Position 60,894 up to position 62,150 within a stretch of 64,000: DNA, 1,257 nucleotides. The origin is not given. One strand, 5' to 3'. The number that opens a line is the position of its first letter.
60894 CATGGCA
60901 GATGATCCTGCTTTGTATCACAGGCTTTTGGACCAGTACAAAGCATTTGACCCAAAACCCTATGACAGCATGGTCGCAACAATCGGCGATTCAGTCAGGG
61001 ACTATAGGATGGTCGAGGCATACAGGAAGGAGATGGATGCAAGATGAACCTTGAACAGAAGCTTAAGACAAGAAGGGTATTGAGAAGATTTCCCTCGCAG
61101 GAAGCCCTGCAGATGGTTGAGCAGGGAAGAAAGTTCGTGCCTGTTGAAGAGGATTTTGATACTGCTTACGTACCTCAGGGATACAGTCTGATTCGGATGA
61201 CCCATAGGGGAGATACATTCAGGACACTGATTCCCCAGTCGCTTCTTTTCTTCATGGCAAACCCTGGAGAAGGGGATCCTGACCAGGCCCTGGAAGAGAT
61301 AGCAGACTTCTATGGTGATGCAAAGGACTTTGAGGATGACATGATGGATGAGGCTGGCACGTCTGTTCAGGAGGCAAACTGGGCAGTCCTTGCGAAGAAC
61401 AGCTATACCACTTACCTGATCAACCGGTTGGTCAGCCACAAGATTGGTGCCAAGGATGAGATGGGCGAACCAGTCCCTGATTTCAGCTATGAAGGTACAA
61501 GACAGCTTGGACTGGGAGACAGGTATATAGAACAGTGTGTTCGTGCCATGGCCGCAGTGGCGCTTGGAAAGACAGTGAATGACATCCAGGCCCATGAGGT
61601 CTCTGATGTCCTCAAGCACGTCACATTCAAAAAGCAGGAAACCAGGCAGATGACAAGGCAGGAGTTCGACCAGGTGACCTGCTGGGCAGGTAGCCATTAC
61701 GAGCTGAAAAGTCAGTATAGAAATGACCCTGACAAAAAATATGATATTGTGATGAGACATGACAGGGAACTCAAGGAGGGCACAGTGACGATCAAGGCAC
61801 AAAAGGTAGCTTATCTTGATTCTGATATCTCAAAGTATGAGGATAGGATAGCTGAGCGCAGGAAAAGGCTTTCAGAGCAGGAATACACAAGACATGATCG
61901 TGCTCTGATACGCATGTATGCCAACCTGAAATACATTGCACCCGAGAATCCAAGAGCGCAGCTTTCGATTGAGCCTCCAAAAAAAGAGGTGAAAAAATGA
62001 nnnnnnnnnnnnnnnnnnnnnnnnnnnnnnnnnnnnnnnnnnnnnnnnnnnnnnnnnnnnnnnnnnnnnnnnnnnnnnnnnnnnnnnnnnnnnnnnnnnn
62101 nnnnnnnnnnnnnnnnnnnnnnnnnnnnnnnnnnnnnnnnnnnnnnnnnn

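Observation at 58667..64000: Translationally coupled operon: radical SAM (SPASM-like) + tandem-AAA+ ATPase + two unknown proteins + membrane protein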

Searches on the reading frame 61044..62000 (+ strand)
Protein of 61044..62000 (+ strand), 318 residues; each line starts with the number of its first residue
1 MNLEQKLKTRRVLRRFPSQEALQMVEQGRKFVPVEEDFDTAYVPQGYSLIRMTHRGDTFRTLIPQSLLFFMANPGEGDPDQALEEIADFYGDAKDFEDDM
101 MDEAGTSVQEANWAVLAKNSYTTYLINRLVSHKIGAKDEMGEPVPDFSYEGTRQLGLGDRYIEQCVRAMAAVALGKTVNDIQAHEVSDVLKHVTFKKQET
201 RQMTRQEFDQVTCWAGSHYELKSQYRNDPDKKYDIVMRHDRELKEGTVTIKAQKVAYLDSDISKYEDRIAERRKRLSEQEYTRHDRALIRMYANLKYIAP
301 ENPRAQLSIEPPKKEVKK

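Call 5: search_protein_families(library=pfam, proteins=[window:61044-62000:+], max_evalue=0.01)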
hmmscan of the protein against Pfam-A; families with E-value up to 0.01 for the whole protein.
window:61044-62000:+ (318 aa): 0 families

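Call 6: search_protein_families(library=ncbifam, proteins=[window:61044-62000:+], max_evalue=0.01)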
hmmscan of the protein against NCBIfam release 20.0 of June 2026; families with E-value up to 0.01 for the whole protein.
window:61044-62000:+ (318 aa): 0 families

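Call 7: search_protein_families(library=padloc, proteins=[window:61044-62000:+], max_evalue=0.01)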
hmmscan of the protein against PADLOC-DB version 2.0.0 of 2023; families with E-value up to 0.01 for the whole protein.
window:61044-62000:+ (318 aa): 0 families

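Call 23: search_protein_families(library=phrogs, proteins=[window:61044-62000:+], max_evalue=0.1)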
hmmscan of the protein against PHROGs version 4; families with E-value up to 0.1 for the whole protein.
window:61044-62000:+ (318 aa): 1 family
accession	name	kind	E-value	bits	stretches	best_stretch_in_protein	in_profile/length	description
phrog_6226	-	unknown function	0.0086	17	0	189-231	57-99/145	-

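Call 24: search_protein_families(library=pfam, proteins=[window:61044-62000:+], max_evalue=10)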
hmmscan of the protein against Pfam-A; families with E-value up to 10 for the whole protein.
window:61044-62000:+ (318 aa): 1 family
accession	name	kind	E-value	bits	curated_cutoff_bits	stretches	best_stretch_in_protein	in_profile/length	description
PF22022.2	Phage_int_M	-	0.031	15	27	1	175-217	38-81/96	Phage integrase central domain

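Call 26: find_homologous_proteins(query=window:61044-62000:+)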
Query window:61044-62000:+ (318 aa): 66 proteins with E <= 0.001 among 1796 candidates.
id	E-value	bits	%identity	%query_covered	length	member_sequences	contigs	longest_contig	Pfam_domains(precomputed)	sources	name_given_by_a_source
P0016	7.1e-206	700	97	100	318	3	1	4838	-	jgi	jgi:hypothetical protein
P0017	2.6e-113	396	57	95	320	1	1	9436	-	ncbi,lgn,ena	-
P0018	3.5e-112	392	56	99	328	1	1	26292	-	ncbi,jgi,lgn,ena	-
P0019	1.3e-111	391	56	94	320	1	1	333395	-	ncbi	-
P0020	8.0e-110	385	57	99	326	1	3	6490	-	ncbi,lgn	-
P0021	7.4e-109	382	56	98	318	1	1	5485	-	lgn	-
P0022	1.4e-105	371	56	99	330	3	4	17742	-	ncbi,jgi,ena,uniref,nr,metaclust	ncbi:MAG: hypothetical protein A2904_02505 [Candidatus Staskawiczbacteria bacterium RIFCSPLOWO2_01_F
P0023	2.9e-104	366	54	98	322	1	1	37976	-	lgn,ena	-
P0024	1.5e-103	364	53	99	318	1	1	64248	-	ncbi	-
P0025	3.1e-103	363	52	99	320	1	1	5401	-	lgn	-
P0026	4.0e-103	363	53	98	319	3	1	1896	-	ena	-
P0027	3.7e-102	360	50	100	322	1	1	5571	-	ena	-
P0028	1.3e-100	355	51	100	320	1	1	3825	-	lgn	-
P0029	4.3e-99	349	52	98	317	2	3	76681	-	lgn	-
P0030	7.7e-99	349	51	98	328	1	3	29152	-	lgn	-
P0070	3.5e-76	274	44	100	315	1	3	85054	-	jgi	jgi:hypothetical protein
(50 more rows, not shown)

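Call 30: find_encoding_contigs(protein=P0019, flank=10000, max_places=2)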
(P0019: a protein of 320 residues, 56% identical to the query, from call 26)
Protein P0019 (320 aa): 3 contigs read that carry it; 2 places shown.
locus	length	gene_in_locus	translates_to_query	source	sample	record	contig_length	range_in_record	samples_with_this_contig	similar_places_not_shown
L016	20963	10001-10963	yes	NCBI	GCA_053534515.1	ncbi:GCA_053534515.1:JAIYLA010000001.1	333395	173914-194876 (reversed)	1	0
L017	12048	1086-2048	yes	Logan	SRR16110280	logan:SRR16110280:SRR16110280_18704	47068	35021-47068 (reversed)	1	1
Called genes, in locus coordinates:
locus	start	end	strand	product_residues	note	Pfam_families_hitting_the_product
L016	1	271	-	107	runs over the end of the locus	PF08069:Ribosomal_S13_N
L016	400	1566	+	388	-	PF00494:SQS_PSY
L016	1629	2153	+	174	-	-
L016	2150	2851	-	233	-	PF01978:TrmB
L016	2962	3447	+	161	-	-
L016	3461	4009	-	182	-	-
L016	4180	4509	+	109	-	-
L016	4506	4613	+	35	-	-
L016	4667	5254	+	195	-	PF01015:Ribosomal_S3Ae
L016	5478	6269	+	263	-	PF04055:Radical_SAM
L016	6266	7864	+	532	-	PF05496:RuvB_N (faint), PF13191:AAA_16 (faint), PF20720:nSTAND3 (faint), PF00004:AAA, PF00910:RNA_helicase (faint), PF07728:AAA_5 (faint), PF17862:AAA_lid_3 (weak), PF00004:AAA, +2 more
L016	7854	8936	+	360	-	-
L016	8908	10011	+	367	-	-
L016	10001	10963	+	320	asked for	-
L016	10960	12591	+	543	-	-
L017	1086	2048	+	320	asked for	-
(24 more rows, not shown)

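Call 31: find_encoding_contigs(protein=P0024, flank=10000, max_places=2)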
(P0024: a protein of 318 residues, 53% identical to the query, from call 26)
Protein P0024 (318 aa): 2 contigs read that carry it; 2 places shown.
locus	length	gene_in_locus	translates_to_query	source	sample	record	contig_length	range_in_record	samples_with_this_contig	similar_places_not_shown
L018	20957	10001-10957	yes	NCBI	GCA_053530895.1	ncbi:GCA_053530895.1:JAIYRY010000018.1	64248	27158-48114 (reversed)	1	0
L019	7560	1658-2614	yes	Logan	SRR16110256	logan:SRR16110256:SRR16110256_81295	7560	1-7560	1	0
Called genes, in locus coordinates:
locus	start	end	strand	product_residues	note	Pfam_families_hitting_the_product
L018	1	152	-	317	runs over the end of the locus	PF12840:HTH_20 (faint), PF13404:HTH_AsnC-type, PF13412:HTH_24, PF01037:AsnC_trans_reg (faint), PF13404:HTH_AsnC-type (weak), PF13412:HTH_24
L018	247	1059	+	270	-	PF03630:Fumble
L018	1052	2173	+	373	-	PF01467:CTP_transf_like, PF01121:CoaE, PF13238:AAA_18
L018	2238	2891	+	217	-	-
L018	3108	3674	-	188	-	PF00561:Abhydrolase_1, PF06821:Ser_hydrolase, PF12697:Abhydrolase_6 (weak), PF12146:Hydrolase_4 (weak)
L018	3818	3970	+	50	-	-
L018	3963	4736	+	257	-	PF04055:Radical_SAM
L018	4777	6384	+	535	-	PF05673:DUF815 (faint), PF13191:AAA_16 (faint), PF00004:AAA, PF05729:NACHT (faint), PF07728:AAA_5 (faint), PF12775:AAA_7 (faint), PF17862:AAA_lid_3 (weak), PF00004:AAA, +1 more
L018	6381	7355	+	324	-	-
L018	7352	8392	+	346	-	-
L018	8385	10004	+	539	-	-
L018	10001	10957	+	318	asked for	-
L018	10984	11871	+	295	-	-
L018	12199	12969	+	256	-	-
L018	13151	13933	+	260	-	-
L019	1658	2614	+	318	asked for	-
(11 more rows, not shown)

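Call 32: find_encoding_contigs(protein=P0070, flank=10000, max_places=2)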
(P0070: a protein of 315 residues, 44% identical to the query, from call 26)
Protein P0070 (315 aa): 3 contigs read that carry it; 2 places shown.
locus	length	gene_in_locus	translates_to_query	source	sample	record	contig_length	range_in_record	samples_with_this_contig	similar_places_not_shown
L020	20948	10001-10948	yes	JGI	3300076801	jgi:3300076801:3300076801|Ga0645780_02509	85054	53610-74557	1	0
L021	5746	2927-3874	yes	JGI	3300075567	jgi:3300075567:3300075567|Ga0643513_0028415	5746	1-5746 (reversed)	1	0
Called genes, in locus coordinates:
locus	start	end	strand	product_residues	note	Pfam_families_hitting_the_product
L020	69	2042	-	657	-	-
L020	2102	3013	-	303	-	-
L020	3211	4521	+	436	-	-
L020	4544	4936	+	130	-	PF00515:TPR_1 (weak), PF07719:TPR_2 (weak), PF09976:TPR_21 (faint), PF13181:TPR_8 (faint), PF13424:TPR_12 (faint), PF13432:TPR_16 (weak), PF13414:TPR_11, PF00515:TPR_1, +1 more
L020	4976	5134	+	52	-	-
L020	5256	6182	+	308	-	-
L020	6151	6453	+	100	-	-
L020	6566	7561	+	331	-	-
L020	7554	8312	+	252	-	PF04055:Radical_SAM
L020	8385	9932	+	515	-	PF03215:Rad17 (faint), PF05496:RuvB_N (faint), PF05673:DUF815 (faint), PF13191:AAA_16 (faint), PF14532:Sigma54_activ_2 (faint), PF24883:NPHP3_N (faint), PF00004:AAA, PF00004:AAA, +13 more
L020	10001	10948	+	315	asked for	-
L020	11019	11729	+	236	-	PF20347:DUF6642 (weak)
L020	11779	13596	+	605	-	-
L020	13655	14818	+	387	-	-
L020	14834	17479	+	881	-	-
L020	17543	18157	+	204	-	-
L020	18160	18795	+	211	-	-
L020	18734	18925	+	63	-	-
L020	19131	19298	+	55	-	-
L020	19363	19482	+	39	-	-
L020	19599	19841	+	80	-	-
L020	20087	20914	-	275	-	PF01930:Cas_Cas4 (faint), PF08696:Dna2, PF12705:PDDEXK_1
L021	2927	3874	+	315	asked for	-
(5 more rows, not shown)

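Call 35: predict_structure(alignment_id=A2)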
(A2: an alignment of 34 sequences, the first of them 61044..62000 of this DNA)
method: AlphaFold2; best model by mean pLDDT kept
length: 318 residues; sequences in the alignment: 34
mean_pLDDT: 83.0   pTM: 0.72
mean pLDDT of the five models: 83.0, 82.2, 79.8, 79.4, 77.7
residues with pLDDT >= 90: 125; 70-90: 135; 50-70: 50; < 50: 8
segments of 3 or more residues with pLDDT < 50: 9-11
pLDDT, mean of each block of 10 residues (from residue 1): 53 75 91 87 91 81 93 87 94 86 58 85 91 63 76 87 91 81 66 74 94 91 89 90 91 72 90 78 91 92 92 72
secondary structure, 60 per line:
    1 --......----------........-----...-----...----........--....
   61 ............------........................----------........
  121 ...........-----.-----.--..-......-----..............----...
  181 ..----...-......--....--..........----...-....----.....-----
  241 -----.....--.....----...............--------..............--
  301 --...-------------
elements in order: H3-8 H19-26 E32-34 E47-54 E57-64 H65-72 H79-102 H113-129 H149-154 H160-173 H178-182 E191-196 E199-202 H205-211 E212-214 E219-221 H223-226 E231-235 E246-250 E253-257 H262-276 H285-298

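Call 49: search_solved_structures(query=A2, max_evalue=10)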
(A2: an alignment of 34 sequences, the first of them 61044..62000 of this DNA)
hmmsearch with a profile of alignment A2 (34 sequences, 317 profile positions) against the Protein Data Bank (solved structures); distinct sequences matched with E-value up to 10: 0.

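Call 57: find_encoding_contigs(protein=P0022, flank=10000, max_places=2)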
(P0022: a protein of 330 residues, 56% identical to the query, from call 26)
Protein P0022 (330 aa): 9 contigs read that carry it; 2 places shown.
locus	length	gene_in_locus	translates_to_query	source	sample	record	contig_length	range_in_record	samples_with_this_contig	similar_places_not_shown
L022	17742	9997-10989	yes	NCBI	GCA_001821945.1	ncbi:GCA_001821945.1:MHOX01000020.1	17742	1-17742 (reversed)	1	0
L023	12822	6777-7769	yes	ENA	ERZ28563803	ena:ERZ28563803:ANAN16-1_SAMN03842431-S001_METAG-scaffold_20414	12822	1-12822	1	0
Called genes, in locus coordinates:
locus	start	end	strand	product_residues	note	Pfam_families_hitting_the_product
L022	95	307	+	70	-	-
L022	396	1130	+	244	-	PF09962:DUF2196, PF04326:SLFN_AlbA_2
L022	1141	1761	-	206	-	-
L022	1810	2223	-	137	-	-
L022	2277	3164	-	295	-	PF01784:DUF34_NIF3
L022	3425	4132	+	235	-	PF00106:adh_short, PF13561:adh_short_C2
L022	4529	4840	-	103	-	PF00293:NUDIX, PF14815:NUDIX_4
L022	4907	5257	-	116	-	-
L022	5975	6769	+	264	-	PF04055:Radical_SAM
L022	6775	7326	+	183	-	-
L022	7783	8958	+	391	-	PF00004:AAA (weak), PF17862:AAA_lid_3, PF00004:AAA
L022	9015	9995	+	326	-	-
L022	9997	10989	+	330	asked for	-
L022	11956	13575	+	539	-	-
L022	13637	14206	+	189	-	-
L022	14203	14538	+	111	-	-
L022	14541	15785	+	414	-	-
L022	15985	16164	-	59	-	PF13453:Zn_ribbon_TFIIB (faint)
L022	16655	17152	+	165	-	PF01351:RNase_HII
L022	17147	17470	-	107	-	-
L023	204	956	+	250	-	PF00106:adh_short, PF13561:adh_short_C2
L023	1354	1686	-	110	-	PF00293:NUDIX, PF14815:NUDIX_4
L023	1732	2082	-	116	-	-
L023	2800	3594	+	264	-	PF04055:Radical_SAM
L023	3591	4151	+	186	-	-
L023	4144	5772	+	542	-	PF03215:Rad17 (faint), PF05496:RuvB_N (faint), PF05673:DUF815 (faint), PF13191:AAA_16 (faint), PF00004:AAA, PF00910:RNA_helicase (faint), PF17862:AAA_lid_3, PF00004:AAA, +5 more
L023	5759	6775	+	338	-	-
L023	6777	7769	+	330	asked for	-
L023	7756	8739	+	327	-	-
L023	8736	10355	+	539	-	-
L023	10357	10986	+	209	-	-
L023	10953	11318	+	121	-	-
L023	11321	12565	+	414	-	-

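Call 58: find_encoding_contigs(protein=P0029, flank=10000, max_places=1)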
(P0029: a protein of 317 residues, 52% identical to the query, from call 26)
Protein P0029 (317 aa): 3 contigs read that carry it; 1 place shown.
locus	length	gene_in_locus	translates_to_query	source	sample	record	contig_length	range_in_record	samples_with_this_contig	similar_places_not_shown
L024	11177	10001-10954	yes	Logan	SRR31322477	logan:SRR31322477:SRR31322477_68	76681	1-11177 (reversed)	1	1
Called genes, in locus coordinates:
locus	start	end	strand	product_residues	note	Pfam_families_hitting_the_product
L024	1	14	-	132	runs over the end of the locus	PF13473:Cupredoxin_1 (weak)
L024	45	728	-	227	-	-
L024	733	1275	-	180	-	-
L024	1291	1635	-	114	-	PF13473:Cupredoxin_1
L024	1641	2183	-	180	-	-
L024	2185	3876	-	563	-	PF00394:Cu-oxidase (faint), PF07732:Cu-oxidase_3, PF07731:Cu-oxidase_2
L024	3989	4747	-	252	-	PF13098:Thioredoxin_2 (weak), PF13462:Thioredoxin_4, PF01323:DSBA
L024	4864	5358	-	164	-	PF12802:MarR_2 (faint), PF24034:DUF7343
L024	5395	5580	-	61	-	-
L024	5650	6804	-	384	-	-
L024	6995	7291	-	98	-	-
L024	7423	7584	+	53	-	-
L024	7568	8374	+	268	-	PF04055:Radical_SAM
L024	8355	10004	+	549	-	PF05496:RuvB_N (faint), PF00004:AAA, PF07728:AAA_5 (faint), PF13207:AAA_17 (faint), PF13401:AAA_22 (faint), PF13521:AAA_28 (faint), PF00004:AAA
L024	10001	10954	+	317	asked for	-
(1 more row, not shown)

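Call 62: search_protein_representatives(alignment_id=A2)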
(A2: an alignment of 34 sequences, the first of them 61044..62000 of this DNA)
Query: 34 sequences, 317 profile positions. Proteins with E-value up to 0.001 (for the whole library): 61; up to 1e-10: 53; up to 1e-30: 38. The best 61 are listed.
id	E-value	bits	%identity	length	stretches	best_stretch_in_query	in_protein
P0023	2.0e-148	510.1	-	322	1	1-314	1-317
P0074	7.3e-113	393.2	-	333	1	1-313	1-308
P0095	1.8e-107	375.5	-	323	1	1-314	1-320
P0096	7.7e-102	357.0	-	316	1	1-315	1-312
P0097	1.0e-94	333.6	-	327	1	5-315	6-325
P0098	1.5e-87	310.0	-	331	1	6-313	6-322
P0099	2.9e-80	286.1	-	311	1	3-311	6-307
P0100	3.7e-80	285.8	-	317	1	1-316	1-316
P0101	4.6e-78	278.9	-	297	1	6-314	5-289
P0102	1.7e-77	277.0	-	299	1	7-315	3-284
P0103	3.3e-75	269.5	-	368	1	6-313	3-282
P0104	5.2e-74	265.6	-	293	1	3-315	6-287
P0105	1.4e-69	251.0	-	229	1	19-182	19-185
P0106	1.7e-59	217.9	-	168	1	8-167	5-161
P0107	1.5e-57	211.5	-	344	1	46-313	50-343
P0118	5.7e-47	176.7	-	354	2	17-230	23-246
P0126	9.8e-36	139.8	-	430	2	117-314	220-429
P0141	4.5e-14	68.7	-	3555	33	172-240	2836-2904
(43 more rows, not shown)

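Call 63: search_protein_families(library=pfam, proteins=[P0141, P0126, P0118, P0103], max_evalue=0.001)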
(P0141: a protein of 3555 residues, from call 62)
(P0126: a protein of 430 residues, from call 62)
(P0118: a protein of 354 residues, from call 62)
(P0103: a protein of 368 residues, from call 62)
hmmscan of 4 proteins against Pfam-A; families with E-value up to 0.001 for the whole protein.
P0141 (3555 aa): 4 families
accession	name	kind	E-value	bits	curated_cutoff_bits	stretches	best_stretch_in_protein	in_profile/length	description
PF11618.14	C2-C2_1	-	1.8e-117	388.3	29.2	0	1544-1593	56-105/143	First C2 domain of RPGR-interacting protein 1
PF11390.13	FdsD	-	2.8e-60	201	27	0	3333-3351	25-43/61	NADH-dependant formate dehydrogenase delta subunit FdsD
PF24617.1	POF1B_HlH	-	9.5e-56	186.6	27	0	1643-1682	31-70/84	POF1B helix-loop-helix domain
PF25660.1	CcFV1_CP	-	2.7e-13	50.3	27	0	1485-1522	66-103/257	Filamentous dsRNA virus capsid protein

P0126 (430 aa): 0 families

P0118 (354 aa): 0 families

P0103 (368 aa): 0 families

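Call 65: find_related_loci(query=A2, collection=viral_contigs, flank=10000)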
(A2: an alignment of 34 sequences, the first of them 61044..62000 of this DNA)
Query A2 (318 aa) in viral_contigs; peptide patterns used: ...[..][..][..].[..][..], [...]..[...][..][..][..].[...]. (x = any residue, [..] = any of these).
55 stretches matched a pattern, but none encodes a relative of the query by tblastn (E <= 1e-3).

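Call 67: find_related_loci(query=A2, collection=metagenome_contigs, flank=10000)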
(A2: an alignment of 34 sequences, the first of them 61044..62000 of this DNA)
Query A2 (318 aa) in metagenome_contigs; peptide patterns used: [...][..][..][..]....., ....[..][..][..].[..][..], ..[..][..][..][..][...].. (x = any residue, [..] = any of these).
284 stretches matched a pattern; 32 encode a relative of the query (tblastn E <= 1e-3); 31 distinct loci.
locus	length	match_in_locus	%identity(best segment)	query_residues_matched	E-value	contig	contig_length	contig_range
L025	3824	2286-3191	57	16-318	1e-120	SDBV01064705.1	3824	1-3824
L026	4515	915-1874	56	1-314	9e-114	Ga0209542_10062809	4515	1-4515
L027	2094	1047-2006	56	1-314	2e-119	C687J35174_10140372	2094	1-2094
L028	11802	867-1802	53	1-312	9e-111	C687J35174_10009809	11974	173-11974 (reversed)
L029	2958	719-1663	52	1-317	7e-109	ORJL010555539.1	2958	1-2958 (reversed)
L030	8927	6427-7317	53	1-314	7e-105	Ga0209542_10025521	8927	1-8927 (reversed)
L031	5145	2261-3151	53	1-314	5e-105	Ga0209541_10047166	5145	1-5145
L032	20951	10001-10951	52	1-318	1e-100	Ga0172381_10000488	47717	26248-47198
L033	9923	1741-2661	49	1-317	6e-97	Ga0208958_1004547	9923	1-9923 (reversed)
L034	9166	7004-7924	49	1-317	2e-96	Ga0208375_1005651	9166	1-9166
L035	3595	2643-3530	46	1-311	1e-94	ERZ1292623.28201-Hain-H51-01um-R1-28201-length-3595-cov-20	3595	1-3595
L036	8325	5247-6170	46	1-315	8e-92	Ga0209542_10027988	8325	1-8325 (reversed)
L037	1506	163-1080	47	1-315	1e-97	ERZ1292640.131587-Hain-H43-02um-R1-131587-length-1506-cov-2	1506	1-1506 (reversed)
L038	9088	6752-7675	46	1-315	2e-91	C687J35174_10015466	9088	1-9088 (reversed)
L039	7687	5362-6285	46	1-315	3e-91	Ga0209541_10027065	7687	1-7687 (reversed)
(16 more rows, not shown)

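Call 78: search_protein_families(library=pfam, alignment_id=A2, max_evalue=1)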
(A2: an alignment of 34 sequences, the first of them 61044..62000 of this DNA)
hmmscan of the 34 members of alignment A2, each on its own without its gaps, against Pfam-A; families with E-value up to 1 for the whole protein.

A. member 1, window:61044-62000:+ (318 aa): 1 family
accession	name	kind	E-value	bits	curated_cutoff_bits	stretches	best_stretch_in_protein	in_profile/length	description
PF22022.2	Phage_int_M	-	0.031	15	27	1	175-217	38-81/96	Phage integrase central domain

B. families by the number of members that match (of 34 scanned): 25 families
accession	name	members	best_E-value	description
PF09693.15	Phage_XkdX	2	0.0099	Phage uncharacterised protein (Phage_XkdX)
PF16127.10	DUF4839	2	0.093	Domain of unknown function (DUF4839)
PF08663.15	HalX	2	0.17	HalX domain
PF16326.10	ABC_tran_CTD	2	0.24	ABC transporter C-terminal domain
PF09573.16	RE_TaqI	1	0.0075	TaqI restriction endonuclease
PF05416.18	Peptidase_C37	1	0.0094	Southampton virus-type processing peptidase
PF25610.1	HR1_TOCA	1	0.023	TOCA family HR1 domain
PF22022.2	Phage_int_M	1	0.031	Phage integrase central domain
PF09128.16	RGS-like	1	0.041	Regulator of G protein signalling-like domain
PF24835.1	DUF7717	1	0.05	Family of unknown function (DUF7717)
PF06260.17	DUF1024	1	0.053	Protein of unknown function (DUF1024)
PF14613.12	HAM1_C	1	0.062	HAM1-like, C-terminal domain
PF20003.4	fvmX5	1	0.066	FtsH ternary system domain X5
PF07976.19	Phe_hydrox_dim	1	0.07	Phenol hydroxylase, C-terminal dimerisation domain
PF23847.1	DUF7211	1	0.071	Family of unknown function (DUF7211)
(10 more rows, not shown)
